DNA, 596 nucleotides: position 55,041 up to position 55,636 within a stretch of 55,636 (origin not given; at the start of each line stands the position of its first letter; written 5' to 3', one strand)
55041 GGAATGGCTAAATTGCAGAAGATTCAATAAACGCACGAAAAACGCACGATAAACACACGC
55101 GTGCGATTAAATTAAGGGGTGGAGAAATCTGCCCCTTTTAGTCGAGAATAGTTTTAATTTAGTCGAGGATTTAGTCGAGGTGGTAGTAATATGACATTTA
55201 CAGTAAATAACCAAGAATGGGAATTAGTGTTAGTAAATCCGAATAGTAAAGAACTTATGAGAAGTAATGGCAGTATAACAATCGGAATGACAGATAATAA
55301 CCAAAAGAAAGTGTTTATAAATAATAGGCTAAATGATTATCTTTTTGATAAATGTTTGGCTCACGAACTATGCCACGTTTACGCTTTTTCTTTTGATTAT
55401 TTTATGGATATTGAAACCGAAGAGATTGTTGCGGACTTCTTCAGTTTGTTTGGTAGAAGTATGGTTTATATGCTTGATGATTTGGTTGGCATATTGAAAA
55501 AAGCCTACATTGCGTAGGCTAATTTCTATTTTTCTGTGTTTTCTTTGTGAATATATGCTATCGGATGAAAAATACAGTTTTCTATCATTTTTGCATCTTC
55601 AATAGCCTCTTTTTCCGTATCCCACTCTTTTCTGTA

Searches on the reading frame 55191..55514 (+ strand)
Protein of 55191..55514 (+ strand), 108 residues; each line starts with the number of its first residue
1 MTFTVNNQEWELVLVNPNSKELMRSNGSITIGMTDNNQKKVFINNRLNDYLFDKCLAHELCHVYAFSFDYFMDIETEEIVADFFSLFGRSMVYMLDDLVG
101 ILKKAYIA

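Call 6: search_protein_families(library=pfam, proteins=[window:55191-55514:+], max_evalue=1)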
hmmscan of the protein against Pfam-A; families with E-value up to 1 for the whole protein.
window:55191-55514:+ (108 aa): 5 families
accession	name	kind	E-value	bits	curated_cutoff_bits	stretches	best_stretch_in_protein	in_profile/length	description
PF06114.19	Peptidase_M78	-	0.0024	18.1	22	1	37-84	27-81/123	IrrE N-terminal-like domain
PF03725.20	RNase_PH_C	-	0.0045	17.4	20.8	1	5-40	11-42/67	3' exoribonuclease family, domain 2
PF10263.15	SprT-like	-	0.014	15.7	25.6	1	30-68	32-77/108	SprT-like family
PF20573.4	DUF6782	-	0.043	13.5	27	1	30-64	68-102/241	Putative metallopeptidase family (DUF6782)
PF10026.15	DUF2268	-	0.1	12.5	23.6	1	9-67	22-80/195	Predicted Zn-dependent protease (DUF2268)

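Call 7: search_protein_families(library=phrogs, proteins=[window:55191-55514:+], max_evalue=1)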
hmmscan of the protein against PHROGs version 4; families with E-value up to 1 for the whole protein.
window:55191-55514:+ (108 aa): 6 families
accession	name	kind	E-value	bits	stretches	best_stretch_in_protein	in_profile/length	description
phrog_1233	-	unknown function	1.6e-08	35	1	2-91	11-100/306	-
phrog_13742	-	other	2e-06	28.6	1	4-92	13-100/248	peptidase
phrog_37197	-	unknown function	1.5e-05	25.6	1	3-87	12-95/166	-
phrog_87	-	other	0.00097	19.9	1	31-82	64-120/227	metallo-protease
phrog_1365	-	unknown function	0.023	15.7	1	23-70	44-88/127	-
phrog_6298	-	unknown function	0.21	12.6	1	16-59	52-94/97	-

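Call 17: search_protein_families(library=ncbifam, proteins=[window:55191-55514:+], max_evalue=1)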
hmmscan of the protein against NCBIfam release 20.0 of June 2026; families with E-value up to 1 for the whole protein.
window:55191-55514:+ (108 aa): 1 family
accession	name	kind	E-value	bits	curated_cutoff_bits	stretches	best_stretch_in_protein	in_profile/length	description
TIGR00079.1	pept_deformyl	equivalog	0.083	12.4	103.95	1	19-66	97-141/161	peptide deformylase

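Call 18: search_protein_families(library=padloc, proteins=[window:55191-55514:+], max_evalue=1)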
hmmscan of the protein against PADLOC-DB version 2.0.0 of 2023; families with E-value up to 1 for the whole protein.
window:55191-55514:+ (108 aa): 0 families

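Call 98: search_solved_structures(query=A10, max_evalue=5, show_alignments=1)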
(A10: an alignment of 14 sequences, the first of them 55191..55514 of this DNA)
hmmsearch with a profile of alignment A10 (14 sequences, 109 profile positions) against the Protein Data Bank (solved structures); distinct sequences matched with E-value up to 5: 17.
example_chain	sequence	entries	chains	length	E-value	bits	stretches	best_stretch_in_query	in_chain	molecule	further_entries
4qhf_A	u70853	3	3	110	0.018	17.8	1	37-76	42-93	Uncharacterized protein MJ1213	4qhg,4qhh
4qhi_A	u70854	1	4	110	0.025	17.4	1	39-76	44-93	Uncharacterized protein MJ1213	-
4qhj_A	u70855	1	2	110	0.025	17.4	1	37-80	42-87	Uncharacterized protein MJ1213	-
5jig_A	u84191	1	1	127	0.038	16.8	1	7-70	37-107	Ubiquitin and WLM domain-containing metalloprotease SPCC1442.07c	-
2nqh_A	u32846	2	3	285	0.44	13.4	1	59-90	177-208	Endonuclease 4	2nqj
1qtw_A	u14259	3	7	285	0.45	13.4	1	59-90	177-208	ENDONUCLEASE IV | Endonuclease 4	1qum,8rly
4k1g_A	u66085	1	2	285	0.45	13.4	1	59-90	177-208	Endonuclease 4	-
2nq9_A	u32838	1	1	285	0.46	13.4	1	59-90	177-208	Endonuclease 4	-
6ncl_c2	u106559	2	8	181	0.47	13.3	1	29-70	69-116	P4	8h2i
4u3e_A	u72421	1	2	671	0.61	12.9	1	68-96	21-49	Ribonucleoside triphosphate reductase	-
5ln5_A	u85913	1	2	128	0.66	12.8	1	7-70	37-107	Ubiquitin and WLM domain-containing metalloprotease SPCC1442.07c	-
2di4_A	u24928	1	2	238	0.86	12.5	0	48-68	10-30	Cell division protein ftsH homolog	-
4jix_A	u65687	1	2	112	1.1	12.1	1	44-79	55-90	Projannalysin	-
4coi_A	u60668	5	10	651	1.5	11.7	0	69-96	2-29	ANAEROBIC RIBONUCLEOSIDE-TRIPHOSPHATE REDUCTASE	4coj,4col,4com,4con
8slm_A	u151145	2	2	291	1.7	11.5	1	36-68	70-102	Zn dependent hydrolase fused to HTH domain, IrrE ortholog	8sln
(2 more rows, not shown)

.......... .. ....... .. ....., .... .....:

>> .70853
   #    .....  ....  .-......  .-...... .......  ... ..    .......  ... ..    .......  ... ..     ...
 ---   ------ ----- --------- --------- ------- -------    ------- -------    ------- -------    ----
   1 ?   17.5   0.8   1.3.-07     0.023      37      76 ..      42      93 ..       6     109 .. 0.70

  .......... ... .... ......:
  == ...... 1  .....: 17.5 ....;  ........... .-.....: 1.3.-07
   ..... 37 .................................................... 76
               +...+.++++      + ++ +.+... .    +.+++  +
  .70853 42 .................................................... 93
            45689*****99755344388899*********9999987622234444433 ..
